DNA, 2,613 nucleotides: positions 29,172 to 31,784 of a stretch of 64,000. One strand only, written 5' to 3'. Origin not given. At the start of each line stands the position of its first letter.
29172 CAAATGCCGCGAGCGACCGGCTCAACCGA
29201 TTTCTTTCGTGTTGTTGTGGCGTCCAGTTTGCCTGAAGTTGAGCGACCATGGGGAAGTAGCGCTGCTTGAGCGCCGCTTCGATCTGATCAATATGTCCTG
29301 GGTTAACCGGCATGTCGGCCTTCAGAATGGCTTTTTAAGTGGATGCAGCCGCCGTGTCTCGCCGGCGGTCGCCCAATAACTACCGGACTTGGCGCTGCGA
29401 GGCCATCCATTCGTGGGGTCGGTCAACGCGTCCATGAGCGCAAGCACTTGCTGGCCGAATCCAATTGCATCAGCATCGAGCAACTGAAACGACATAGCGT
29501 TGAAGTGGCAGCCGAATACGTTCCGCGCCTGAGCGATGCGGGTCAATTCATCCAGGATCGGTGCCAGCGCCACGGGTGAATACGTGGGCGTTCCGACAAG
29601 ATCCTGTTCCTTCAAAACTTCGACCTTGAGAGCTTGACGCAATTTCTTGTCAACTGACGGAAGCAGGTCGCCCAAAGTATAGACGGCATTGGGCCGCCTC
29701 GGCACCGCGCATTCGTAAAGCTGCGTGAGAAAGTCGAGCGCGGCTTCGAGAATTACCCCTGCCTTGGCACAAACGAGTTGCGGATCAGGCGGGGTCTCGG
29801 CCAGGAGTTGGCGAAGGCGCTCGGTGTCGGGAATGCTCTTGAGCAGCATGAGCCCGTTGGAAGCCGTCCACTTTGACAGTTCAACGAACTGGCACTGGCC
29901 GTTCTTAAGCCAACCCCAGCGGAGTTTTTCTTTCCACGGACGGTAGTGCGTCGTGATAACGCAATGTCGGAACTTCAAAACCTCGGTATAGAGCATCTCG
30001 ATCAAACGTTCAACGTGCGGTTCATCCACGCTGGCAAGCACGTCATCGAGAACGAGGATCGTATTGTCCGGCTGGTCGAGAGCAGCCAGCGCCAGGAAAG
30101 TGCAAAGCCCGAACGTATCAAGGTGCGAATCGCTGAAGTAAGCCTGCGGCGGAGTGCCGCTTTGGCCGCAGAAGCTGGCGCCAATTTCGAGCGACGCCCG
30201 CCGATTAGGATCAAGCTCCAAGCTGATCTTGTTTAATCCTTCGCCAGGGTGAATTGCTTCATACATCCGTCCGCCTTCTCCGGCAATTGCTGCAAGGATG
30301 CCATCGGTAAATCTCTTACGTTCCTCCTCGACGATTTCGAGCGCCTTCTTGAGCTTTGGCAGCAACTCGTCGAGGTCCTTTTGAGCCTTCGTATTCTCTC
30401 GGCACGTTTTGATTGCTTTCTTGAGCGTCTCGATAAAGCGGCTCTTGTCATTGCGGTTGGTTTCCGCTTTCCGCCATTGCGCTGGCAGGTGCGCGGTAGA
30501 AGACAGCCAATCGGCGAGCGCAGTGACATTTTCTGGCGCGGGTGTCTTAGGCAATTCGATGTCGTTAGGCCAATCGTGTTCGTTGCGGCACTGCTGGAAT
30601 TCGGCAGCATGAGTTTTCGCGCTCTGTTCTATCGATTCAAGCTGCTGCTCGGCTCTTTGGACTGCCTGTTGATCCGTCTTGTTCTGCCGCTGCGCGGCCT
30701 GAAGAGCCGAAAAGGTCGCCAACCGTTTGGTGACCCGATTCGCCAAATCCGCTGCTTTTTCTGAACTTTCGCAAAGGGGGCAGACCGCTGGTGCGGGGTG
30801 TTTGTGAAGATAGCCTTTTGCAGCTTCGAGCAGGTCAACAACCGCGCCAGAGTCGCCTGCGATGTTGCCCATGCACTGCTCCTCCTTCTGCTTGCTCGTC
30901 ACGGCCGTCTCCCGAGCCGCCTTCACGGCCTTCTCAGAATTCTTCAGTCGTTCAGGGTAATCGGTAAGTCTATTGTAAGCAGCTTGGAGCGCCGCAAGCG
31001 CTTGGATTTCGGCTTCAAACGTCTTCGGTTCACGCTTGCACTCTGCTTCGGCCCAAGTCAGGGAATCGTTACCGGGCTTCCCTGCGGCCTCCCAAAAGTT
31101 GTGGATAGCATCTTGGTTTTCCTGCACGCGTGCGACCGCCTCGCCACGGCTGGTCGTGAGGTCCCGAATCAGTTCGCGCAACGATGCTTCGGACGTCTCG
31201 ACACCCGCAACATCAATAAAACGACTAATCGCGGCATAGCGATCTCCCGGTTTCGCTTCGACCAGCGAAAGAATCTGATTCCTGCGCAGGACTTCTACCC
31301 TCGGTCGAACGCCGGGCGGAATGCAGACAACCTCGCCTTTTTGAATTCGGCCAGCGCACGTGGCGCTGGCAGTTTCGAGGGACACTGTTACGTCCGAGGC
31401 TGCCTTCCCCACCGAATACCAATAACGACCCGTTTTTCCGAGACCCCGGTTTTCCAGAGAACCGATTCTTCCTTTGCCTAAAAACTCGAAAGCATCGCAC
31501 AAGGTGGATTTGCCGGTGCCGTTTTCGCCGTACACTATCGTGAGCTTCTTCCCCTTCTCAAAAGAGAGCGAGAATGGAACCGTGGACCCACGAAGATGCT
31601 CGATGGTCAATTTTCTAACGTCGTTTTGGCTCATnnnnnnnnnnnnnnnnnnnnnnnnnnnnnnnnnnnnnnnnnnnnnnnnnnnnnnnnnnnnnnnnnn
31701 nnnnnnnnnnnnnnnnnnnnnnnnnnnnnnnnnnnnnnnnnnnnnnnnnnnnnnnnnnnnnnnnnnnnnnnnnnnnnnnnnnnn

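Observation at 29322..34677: SNF2 helicase, 64-aa ORF and zinc-hook ABC ATPase trio with coupled translation: not a combination I can assign to a named system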

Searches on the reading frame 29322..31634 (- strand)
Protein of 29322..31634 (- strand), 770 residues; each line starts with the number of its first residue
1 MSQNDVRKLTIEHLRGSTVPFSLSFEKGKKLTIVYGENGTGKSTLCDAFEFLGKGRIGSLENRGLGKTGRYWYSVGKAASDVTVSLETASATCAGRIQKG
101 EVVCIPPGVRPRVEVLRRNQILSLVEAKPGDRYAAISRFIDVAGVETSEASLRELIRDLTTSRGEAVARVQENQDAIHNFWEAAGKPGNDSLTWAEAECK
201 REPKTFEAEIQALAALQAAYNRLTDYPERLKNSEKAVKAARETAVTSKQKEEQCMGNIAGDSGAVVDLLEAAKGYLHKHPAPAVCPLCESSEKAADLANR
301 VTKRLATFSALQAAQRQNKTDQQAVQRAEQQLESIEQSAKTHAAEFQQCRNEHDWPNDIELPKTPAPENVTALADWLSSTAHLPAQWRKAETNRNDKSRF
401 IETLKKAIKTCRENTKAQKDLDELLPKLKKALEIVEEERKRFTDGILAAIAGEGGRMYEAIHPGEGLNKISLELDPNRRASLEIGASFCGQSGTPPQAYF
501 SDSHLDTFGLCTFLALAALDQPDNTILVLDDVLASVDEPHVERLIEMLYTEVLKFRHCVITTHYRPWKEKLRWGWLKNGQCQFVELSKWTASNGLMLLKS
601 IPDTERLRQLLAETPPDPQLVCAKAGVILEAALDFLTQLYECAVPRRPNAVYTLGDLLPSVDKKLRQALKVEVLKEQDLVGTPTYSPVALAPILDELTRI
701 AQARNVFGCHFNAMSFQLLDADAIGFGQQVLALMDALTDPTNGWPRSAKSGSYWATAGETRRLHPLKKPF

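Call 3: search_protein_families(library=pfam, proteins=[window:29322-31634:-], max_evalue=0.01)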
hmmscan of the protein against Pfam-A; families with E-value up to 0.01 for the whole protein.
window:29322-31634:- (770 aa): 8 families
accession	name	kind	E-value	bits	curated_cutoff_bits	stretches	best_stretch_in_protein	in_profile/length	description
PF02463.25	SMC_N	-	5.2e-07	29.8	40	1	7-52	3-47/220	RecF/RecN/SMC N terminal domain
PF13304.12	AAA_21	-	2.4e-05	25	27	1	31-52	1-22/304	AAA domain, putative AbiEii toxin, Type IV TA system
PF13555.12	AAA_29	-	0.00033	20.8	27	1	28-51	23-44/61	P-loop containing region of AAA domain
PF13166.12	AAA_13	-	0.00038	19.7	36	1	28-57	15-44/713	AAA domain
PF13175.12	AAA_15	-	0.0059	16.7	32.1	0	7-52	4-46/374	AAA ATPase domain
PF00005.33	ABC_tran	-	0.0065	17.5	25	1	21-52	4-34/137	ABC transporter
PF13401.12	AAA_22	-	0.0088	16.8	27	0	28-49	4-25/130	AAA domain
PF13514.12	AAA_27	-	0.0089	16.1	22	1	22-50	18-47/206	AAA domain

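Call 4: search_protein_families(library=padloc, proteins=[window:29322-31634:-], max_evalue=0.01)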
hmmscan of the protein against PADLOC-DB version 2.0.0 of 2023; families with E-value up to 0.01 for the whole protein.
window:29322-31634:- (770 aa): 41 families (the best 25 are shown)
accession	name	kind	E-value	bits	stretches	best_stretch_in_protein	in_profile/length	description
PDLC03859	LmuB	-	6.6e-23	79.7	2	172-573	229-596/611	-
PDLC03865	LmuB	-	1.4e-18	64.5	3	206-441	445-670/1007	-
PDLC04135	mad3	-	3.7e-08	31.3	1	21-550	16-310/374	mads_3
PDLC04895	PDC-S06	-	5.8e-08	29.7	2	29-63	25-59/784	-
PDLC02335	AbiLi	-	4e-06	24.1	1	23-52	67-99/326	AbiLi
PDLC02980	AriA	-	5.3e-06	24.6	1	31-53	1-23/304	-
PDLC04182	HEC-01A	-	1.2e-05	22.5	1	29-53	31-55/406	-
PDLC04541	PDC-M25A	-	1.3e-05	22.5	1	17-60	12-52/380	-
PDLC03860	LmuB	-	1.9e-05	21.4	1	28-45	25-42/565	-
PDLC03863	LmuB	-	3.4e-05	20.7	1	7-52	6-47/610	-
PDLC03861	LmuB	-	3.9e-05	19.8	1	7-64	211-266/1213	-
PDLC03868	LmuB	-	0.00012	18.5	0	20-60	19-59/1035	-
PDLC04886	PDC-S06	-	0.00026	17.9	1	20-50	16-46/727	-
PDLC02714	PbeC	-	0.00031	17.7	1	7-52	4-51/651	PbeC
PDLC04391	PDC-M07A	-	0.00046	17.3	0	29-53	21-45/412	-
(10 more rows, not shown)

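Call 13: find_homologous_proteins(query=window:29322-31634:-)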
Query window:29322-31634:- (770 aa): 933 proteins with E <= 0.001 among 8000 candidates; the best 120 are listed.
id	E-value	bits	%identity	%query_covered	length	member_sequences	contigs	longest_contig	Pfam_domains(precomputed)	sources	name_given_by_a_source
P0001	0.0e+0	1752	100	100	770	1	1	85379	PF02463.26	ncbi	-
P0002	0.0e+0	1347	75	100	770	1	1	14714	PF13476.13,PF02463.26,PF13166.13,PF13304.13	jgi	jgi:energy-coupling factor transporter ATP-binding protein EcfA2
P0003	0.0e+0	1239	70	100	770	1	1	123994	PF13476.13,PF02463.26,PF13166.13,PF13304.13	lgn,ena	-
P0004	0.0e+0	1237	69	100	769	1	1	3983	PF13476.13,PF02463.26,PF13166.13,PF13304.13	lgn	-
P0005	0.0e+0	1217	69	100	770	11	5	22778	PF13175.13,PF13476.13,PF02463.26,PF13166.13,PF13304.13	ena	-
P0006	0.0e+0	1214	68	100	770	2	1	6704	PF13476.13,PF02463.26,PF13304.13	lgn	-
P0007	0.0e+0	1211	68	100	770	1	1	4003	PF13476.13,PF02463.26,PF13304.13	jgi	jgi:energy-coupling factor transporter ATP-binding protein EcfA2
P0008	0.0e+0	1210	68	100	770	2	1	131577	PF13476.13,PF02463.26,PF13304.13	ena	-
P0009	0.0e+0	1208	68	100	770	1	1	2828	PF13175.13,PF13476.13,PF02463.26,PF13166.13,PF13304.13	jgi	jgi:energy-coupling factor transporter ATP-binding protein EcfA2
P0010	0.0e+0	1202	68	100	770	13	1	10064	PF13476.13,PF02463.26,PF13304.13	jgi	jgi:energy-coupling factor transporter ATP-binding protein EcfA2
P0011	0.0e+0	1201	66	100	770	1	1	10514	PF13476.13,PF02463.26,PF13304.13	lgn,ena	-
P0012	0.0e+0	1198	68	100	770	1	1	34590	PF13476.13,PF02463.26,PF13166.13,PF13304.13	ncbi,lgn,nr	ncbi:MAG: AAA family ATPase [Opitutaceae bacterium]|nr:AAA family ATPase [Opitutaceae bacterium]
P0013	0.0e+0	1197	66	100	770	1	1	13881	PF13476.13,PF02463.26,PF13304.13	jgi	jgi:hypothetical protein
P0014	0.0e+0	1197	68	100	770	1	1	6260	PF13175.13,PF13476.13,PF02463.26,PF13166.13,PF13304.13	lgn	-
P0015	0.0e+0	1192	67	100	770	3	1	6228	PF13476.13,PF02463.26,PF13166.13,PF13304.13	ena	-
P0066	0.0e+0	1157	65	100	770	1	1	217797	PF13476.13,PF02463.26,PF13166.13,PF13304.13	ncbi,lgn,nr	ncbi:MAG: AAA family ATPase [Desulfobulbaceae bacterium]|nr:AAA family ATPase [Desulfobulbaceae bact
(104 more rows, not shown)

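Call 14: search_protein_families(library=ncbifam, proteins=[window:29322-31634:-], max_evalue=0.001)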
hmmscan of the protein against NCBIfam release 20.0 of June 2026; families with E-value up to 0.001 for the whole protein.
window:29322-31634:- (770 aa): 5 families
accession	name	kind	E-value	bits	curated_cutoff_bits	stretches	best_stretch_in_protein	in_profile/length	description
NF045487.1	ASRP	equivalog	2.5e-07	29.7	300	0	198-446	222-438/593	archaea-specific SMC-related protein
TIGR00611.2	recf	equivalog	1.2e-05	24.6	172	0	8-56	3-48/339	DNA replication/repair protein RecF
NF010061.0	PRK13538.1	equivalog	0.00027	20.5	195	0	514-564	142-192/211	cytochrome c biogenesis heme-transporting ATPase CcmA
NF040873.1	AztA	equivalog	0.00045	19.8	220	0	29-54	18-43/191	zinc ABC transporter ATP-binding protein AztA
NF002572.0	PRK02224.1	equivalog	0.00046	18.6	1087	0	145-441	319-607/888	DNA double-strand break repair ATPase Rad50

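Call 15: find_encoding_contigs(protein=P0001, flank=10000, max_places=3)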
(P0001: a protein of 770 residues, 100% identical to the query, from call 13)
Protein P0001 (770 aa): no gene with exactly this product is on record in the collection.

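Call 16: find_encoding_contigs(protein=P0003, flank=10000, max_places=3)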
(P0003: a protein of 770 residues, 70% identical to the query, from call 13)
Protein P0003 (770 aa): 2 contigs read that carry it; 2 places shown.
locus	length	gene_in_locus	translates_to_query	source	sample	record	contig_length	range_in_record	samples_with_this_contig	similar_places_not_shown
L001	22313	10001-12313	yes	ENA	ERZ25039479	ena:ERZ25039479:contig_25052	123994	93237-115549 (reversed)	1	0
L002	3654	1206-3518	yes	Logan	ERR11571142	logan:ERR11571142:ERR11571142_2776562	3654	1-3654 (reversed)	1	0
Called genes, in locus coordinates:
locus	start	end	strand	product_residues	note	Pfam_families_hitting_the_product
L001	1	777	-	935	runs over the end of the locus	PF08751:TrwC, PF13086:AAA_11 (faint), PF13245:AAA_19, PF13604:AAA_30, PF01443:Viral_helicase1 (weak), PF22232:TraI_hel_assoc_N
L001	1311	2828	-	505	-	PF13655:RVT_N, PF00078:RVT_1, PF08388:GIIM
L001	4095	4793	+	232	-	PF01656:CbiA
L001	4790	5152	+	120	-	-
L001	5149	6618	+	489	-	PF10412:TrwB_AAD_bind, PF12696:TraG-D_C (weak)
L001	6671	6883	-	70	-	-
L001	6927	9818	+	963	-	PF00176:SNF2-rel_dom, PF00270:DEAD, PF04851:ResIII, PF00271:Helicase_C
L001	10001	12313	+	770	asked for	PF02463:SMC_N, PF13166:AAA_13 (faint), PF13476:AAA_23 (faint), PF13304:AAA_21 (faint)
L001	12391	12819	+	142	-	PF13589:HATPase_c_3 (faint)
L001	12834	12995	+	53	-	-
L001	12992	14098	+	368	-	-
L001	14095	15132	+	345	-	-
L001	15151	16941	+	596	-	PF10592:AIPR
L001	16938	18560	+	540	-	PF01555:N6_N4_Mtase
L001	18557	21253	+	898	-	PF04851:ResIII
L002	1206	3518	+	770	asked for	PF02463:SMC_N, PF13166:AAA_13 (faint), PF13476:AAA_23 (faint), PF13304:AAA_21 (faint)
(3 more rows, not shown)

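Call 17: find_encoding_contigs(protein=P0066, flank=10000, max_places=3)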
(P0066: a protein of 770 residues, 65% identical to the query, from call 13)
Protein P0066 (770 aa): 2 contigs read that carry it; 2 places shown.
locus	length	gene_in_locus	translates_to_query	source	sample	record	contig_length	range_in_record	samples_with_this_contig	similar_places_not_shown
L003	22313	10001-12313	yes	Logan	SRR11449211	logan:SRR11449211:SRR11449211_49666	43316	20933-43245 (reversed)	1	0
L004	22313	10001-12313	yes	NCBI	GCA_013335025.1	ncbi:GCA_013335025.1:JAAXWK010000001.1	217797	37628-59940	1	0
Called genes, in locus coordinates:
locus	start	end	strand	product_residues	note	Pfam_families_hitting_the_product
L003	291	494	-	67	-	PF05930:Phage_AlpA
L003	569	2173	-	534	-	PF02195:ParB_N, PF17762:HTH_ParB, PF01555:N6_N4_Mtase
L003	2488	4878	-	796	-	PF00158:Sigma54_activat, PF00004:AAA (weak), PF14532:Sigma54_activ_2, PF25601:AAA_lid_14, PF02954:HTH_8 (weak)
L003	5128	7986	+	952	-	PF00176:SNF2-rel_dom, PF00270:DEAD, PF04851:ResIII (weak), PF00271:Helicase_C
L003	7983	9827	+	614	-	PF10592:AIPR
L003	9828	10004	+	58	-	-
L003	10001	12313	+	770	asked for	PF02463:SMC_N (faint), PF13166:AAA_13 (faint), PF13476:AAA_23 (weak), PF13304:AAA_21 (faint)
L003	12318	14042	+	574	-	PF01555:N6_N4_Mtase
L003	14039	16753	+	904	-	PF04851:ResIII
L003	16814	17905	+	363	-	-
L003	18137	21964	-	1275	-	PF20720:nSTAND3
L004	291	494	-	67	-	PF05930:Phage_AlpA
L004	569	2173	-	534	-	PF02195:ParB_N, PF17762:HTH_ParB, PF01555:N6_N4_Mtase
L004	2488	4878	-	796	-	PF00158:Sigma54_activat, PF00004:AAA (weak), PF14532:Sigma54_activ_2, PF25601:AAA_lid_14, PF02954:HTH_8 (weak)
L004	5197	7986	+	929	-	PF00176:SNF2-rel_dom, PF00270:DEAD, PF04851:ResIII (weak), PF00271:Helicase_C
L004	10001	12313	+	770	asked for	PF02463:SMC_N (faint), PF13166:AAA_13 (faint), PF13476:AAA_23 (weak), PF13304:AAA_21 (faint)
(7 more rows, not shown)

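Call 21: find_related_loci(query=A1, collection=genome_contigs, flank=10000)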
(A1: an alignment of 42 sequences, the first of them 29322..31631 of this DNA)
Query A1 (769 aa) in genome_contigs; peptide patterns used: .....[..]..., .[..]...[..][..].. (x = any residue, [..] = any of these).
79 stretches matched a pattern; 68 encode a relative of the query (tblastn E <= 1e-3); 67 distinct loci.
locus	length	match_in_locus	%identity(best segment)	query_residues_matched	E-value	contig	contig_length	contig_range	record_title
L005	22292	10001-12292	68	5-768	0e+0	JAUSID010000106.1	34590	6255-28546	MAG: Opitutaceae bacterium isolate E14_metabat.bin.223 E14_k141_527914, whole genome shotgun sequence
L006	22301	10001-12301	66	1-768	0e+0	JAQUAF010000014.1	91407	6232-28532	MAG: Verrucomicrobiia bacterium isolate STC_78 NODE_548_length_91407_cov_9.648335_Sandtown_C, whole genome shotgun seque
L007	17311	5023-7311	66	5-768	0e+0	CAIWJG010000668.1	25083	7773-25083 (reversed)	MAG: uncultured Verrucomicrobia subdivision 3 bacterium isolate Ki1-2-7m_bin-117 genome assembly, contig: bin-117:668/99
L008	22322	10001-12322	65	1-768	0e+0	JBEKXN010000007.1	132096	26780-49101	MAG: Verrucomicrobiota bacterium isolate SPRUCE 652 SPRUCE_652_7, whole genome shotgun sequence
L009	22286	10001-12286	66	6-768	0e+0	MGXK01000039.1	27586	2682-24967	MAG: Gammaproteobacteria bacterium RBG_16_51_14 RBG_16_scaffold_1610, whole genome shotgun sequence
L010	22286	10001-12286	65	6-768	0e+0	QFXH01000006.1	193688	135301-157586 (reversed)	MAG: Candidatus Nitrotoga sp. MKT Ga0182805_106, whole genome shotgun sequence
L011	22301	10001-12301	65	1-768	0e+0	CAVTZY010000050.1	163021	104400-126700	MAG: Terriglobia bacterium isolate MFD04408.bin.2.106 genome assembly, contig: contig_62475, whole genome shotgun sequen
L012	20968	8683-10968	65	6-768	0e+0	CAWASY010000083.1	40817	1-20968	MAG: uncultured beta proteobacterium isolate MFD02832.bin.3.234 genome assembly, contig: contig_64238, whole genome shot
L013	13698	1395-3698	64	7-768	0e+0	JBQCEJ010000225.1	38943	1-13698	MAG: Verrucomicrobiota bacterium isolate bin124 k141_2668592, whole genome shotgun sequence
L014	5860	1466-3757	64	5-768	0e+0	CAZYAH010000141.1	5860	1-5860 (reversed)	MAG TPA_asm: uncultured Alicyclobacillaceae bacterium isolate SRP136066_co1_262 genome assembly, contig: NODE_22927_leng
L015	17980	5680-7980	63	1-768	0e+0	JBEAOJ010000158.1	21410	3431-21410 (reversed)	MAG: Verrucomicrobiota bacterium isolate mcdi_2019_sw_WHONDRS-S19S_0017_B_bin.6 scaffold_962527, whole genome shotgun se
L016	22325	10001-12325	65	1-769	0e+0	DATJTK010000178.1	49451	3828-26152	MAG TPA_asm: Candidatus Sulfotelmatobacter sp. isolate SMAG_U15018 k141_1857212, whole genome shotgun sequence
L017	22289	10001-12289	60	5-768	0e+0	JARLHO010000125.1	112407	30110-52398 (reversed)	MAG: Syntrophobacteraceae bacterium isolate MAG_BA129 MetaBAT2_Bin_129_Anoxic_k141_1894071, whole genome shotgun sequenc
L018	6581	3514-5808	58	5-769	0e+0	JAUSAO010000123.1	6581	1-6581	MAG: Gallionella sp. isolate E6_maxbin.073_sub E6_k141_124089, whole genome shotgun sequence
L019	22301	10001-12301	58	1-768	0e+0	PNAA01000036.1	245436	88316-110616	MAG: Spartobacteria bacterium isolate palsa_1392 73.20110800_P1D.12_contig_828, whole genome shotgun sequence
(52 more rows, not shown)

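Call 35: search_solved_structures(query=A1, max_evalue=1)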
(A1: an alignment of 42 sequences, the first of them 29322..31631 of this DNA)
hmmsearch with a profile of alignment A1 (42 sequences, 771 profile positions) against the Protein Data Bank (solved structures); distinct sequences matched with E-value up to 1: 16.
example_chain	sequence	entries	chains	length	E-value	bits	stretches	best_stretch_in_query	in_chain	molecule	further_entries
9p9u_A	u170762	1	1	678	0.018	16.1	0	524-554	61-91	Epidermal growth factor receptor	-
9hxw_D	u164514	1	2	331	0.087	13.9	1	308-405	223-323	E3 ubiquitin-protein ligase KCMF1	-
9d9z_E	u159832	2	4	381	0.11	13.6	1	308-406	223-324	E3 ubiquitin-protein ligase KCMF1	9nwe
9qws_C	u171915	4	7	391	0.12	13.5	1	308-406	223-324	E3 ubiquitin-protein ligase KCMF1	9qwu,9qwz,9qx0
3qkt_A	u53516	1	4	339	0.17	12.9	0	8-49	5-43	DNA double-strand break repair rad50 ATPase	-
4nci_A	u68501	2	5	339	0.21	12.6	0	8-49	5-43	DNA double-strand break repair Rad50 ATPase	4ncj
4nck_A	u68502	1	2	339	0.24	12.4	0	8-49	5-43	DNA double-strand break repair Rad50 ATPase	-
9o4a_A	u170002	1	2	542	0.29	12.2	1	19-50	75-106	Retron Ec83 probable ATPase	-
9e8z_C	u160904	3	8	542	0.29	12.2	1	19-50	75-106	Retron Ec83 probable ATPase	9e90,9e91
4i99_A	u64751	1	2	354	0.29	12.2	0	23-53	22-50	Chromosome partition protein Smc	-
5z67_A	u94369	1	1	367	0.3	12.1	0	23-56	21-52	DNA replication and repair protein RecF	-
5z68_A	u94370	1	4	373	0.31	12.1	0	23-56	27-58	DNA replication and repair protein RecF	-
5z69_A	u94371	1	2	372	0.32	12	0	23-56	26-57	DNA replication and repair protein RecF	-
3qku_A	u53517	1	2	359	0.39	11.8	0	8-49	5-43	DNA double-strand break repair rad50 ATPase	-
5xns_A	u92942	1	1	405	0.52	11.3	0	23-53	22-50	Chromosome partition protein Smc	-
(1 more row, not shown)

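Call 47: search_protein_families(library=pfam, alignment_id=A3, max_evalue=0.00001)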
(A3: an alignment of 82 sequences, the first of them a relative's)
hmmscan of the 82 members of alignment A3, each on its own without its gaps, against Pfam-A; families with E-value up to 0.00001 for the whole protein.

A. member 1, L001:12379-12816:+ (146 aa): 0 families

B. families by the number of members that match (of 82 scanned): 31 families (the first 25 are shown)
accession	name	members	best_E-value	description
PF10592.14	AIPR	18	2.6e-40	AIPR protein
PF13310.11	Virulence_RhuM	10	1.4e-113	Virulence protein RhuM family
PF06250.17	YhcG_C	10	5.7e-64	YhcG PDDEXK nuclease domain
PF17761.7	DUF1016_N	10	3.9e-48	DUF1016 N-terminal domain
PF13366.12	PDDEXK_3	3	1.4e-37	PD-(D/E)XK nuclease superfamily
PF07751.16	Abi_2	2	4.6e-53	Abi-like protein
PF13304.12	AAA_21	2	1.3e-38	AAA domain, putative AbiEii toxin, Type IV TA system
PF13175.12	AAA_15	2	3.8e-21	AAA ATPase domain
PF06414.18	Zeta_toxin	2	6.4e-12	Zeta toxin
PF02810.21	SEC-C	2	4.2e-10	SEC-C motif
PF01844.29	HNH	2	5.8e-10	HNH endonuclease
PF02463.25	SMC_N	2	3.3e-07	RecF/RecN/SMC N terminal domain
PF13671.12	AAA_33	2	3.8e-07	AAA domain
PF09903.14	DUF2130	1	3.8e-82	Uncharacterized protein conserved in bacteria (DUF2130)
PF03235.19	GmrSD_N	1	3e-38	GmrSD restriction endonuclease, N-terminal domain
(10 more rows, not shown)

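Call 48: search_protein_families(library=padloc, alignment_id=A3, max_evalue=0.00001)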
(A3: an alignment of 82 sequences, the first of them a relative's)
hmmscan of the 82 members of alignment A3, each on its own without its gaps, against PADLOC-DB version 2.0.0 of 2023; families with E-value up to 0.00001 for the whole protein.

A. member 1, L001:12379-12816:+ (146 aa): 0 families

B. families by the number of members that match (of 82 scanned): 273 families (the first 25 are shown)
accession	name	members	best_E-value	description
PDLC02357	AbiU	18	6.6e-36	AbiU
PDLC02207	MzaE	18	6.2e-12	-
PDLC04871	PDC-S05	11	2.3e-123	-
PDLC04852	PDC-S05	10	4.2e-164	-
PDLC04831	PDC-S02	10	8.7e-156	-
PDLC04843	PDC-S05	10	4.1e-150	-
PDLC04795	PDC-S02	10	2.3e-149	-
PDLC04853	PDC-S05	10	1e-145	-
PDLC04851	PDC-S05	10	1.6e-143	-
PDLC04807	PDC-S02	10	3e-139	-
PDLC04810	PDC-S02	10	1e-134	-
PDLC04864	PDC-S05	10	1e-126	-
PDLC04868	PDC-S05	10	9.1e-125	-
PDLC04822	PDC-S02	10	2e-124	-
PDLC04817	PDC-S02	10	6.4e-116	-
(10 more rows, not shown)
